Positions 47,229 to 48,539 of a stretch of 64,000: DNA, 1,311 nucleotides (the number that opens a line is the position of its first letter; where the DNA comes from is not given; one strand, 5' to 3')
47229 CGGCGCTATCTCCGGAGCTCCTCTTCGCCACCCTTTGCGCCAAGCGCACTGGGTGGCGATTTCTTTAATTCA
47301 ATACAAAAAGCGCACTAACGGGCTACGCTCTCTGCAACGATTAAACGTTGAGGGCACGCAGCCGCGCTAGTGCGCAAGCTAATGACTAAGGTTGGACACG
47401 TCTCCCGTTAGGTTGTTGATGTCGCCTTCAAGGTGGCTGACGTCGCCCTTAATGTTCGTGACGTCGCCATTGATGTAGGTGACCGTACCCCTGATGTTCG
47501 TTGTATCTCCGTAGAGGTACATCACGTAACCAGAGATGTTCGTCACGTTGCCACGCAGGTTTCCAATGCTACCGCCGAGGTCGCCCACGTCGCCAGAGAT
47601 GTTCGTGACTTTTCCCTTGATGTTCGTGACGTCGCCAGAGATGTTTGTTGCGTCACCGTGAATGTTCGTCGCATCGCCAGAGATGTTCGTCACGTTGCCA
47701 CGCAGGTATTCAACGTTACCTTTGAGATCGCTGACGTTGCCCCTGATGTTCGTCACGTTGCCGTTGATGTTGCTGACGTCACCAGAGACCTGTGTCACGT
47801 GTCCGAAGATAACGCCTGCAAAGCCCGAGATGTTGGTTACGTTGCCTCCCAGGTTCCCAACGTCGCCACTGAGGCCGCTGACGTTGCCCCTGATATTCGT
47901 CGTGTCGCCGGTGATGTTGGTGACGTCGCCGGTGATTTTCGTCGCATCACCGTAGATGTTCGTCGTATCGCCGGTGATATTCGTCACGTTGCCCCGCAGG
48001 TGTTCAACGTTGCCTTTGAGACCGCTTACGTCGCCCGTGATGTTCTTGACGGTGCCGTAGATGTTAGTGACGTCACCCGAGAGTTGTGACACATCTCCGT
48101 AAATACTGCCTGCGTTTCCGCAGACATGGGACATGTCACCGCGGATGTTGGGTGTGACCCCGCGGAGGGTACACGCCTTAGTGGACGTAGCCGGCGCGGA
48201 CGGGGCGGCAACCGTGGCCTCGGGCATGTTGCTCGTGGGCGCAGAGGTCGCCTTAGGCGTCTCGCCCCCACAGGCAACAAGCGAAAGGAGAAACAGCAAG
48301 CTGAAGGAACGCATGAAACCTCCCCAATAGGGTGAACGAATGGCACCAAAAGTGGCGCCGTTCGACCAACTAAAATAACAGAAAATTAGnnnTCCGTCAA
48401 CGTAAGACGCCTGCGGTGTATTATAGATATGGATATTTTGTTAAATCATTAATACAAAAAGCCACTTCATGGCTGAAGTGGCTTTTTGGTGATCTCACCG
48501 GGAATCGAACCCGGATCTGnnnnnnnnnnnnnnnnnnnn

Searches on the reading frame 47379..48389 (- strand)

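Call 69: search_protein_families(library=pfam, proteins=[window:47379-48389:-], max_evalue=0.001)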
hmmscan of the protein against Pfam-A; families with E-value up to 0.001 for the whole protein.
window:47379-48389:- (336 aa): 13 families
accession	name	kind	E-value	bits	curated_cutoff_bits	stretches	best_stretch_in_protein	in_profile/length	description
PF07889.17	DUF1664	-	1.7e-13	51.1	34.6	0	174-230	65-121/124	Protein of unknown function (DUF1664)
PF04728.18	LPP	-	1.1e-11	45.3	29.1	0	114-150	2-38/53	Lipoprotein leucine-zipper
PF04513.17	Baculo_PEP_C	-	5.3e-10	39.9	38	1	248-335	34-119/140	Baculovirus polyhedron envelope protein, PEP, C terminus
PF23284.2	KOW2_Spt5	-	9.9e-09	35.3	28.9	0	250-267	8-25/50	Transcription elongation factor SPT5, second KOW domain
PF06103.16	DUF948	-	8.7e-08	32.7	37.2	0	125-188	25-88/89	Bacterial protein of unknown function (DUF948)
PF05531.17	NPV_P10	-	3.6e-07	31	29.8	0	213-264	7-61/75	Nucleopolyhedrovirus P10 protein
PF06009.19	Laminin_II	-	2.4e-05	24.8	33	0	205-271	5-71/138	Laminin Domain II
PF23991.1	DUF7310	-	2.8e-05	25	40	0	200-237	27-64/83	Coiled-coil region of unknown function (DUF7310)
PF05377.16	FlaC_arch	-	0.00013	22.8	27.8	0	200-234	4-38/55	Flagella accessory protein C (FlaC)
PF05532.17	CsbD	-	0.00018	21.8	40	0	222-268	3-47/53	CsbD-like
PF05791.16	Bacillus_HBL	-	0.00026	21.3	29.1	0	281-332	124-175/177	Bacillus haemolytic enterotoxin (HBL)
PF25421.1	DUF7891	-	0.00064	20.3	27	0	132-150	9-27/90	Domain of unknown function (DUF7891)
PF20808.2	MINT_RAM7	-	0.00078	20.1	108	0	297-333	26-62/110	Msx2-interacting protein, RAM7 domain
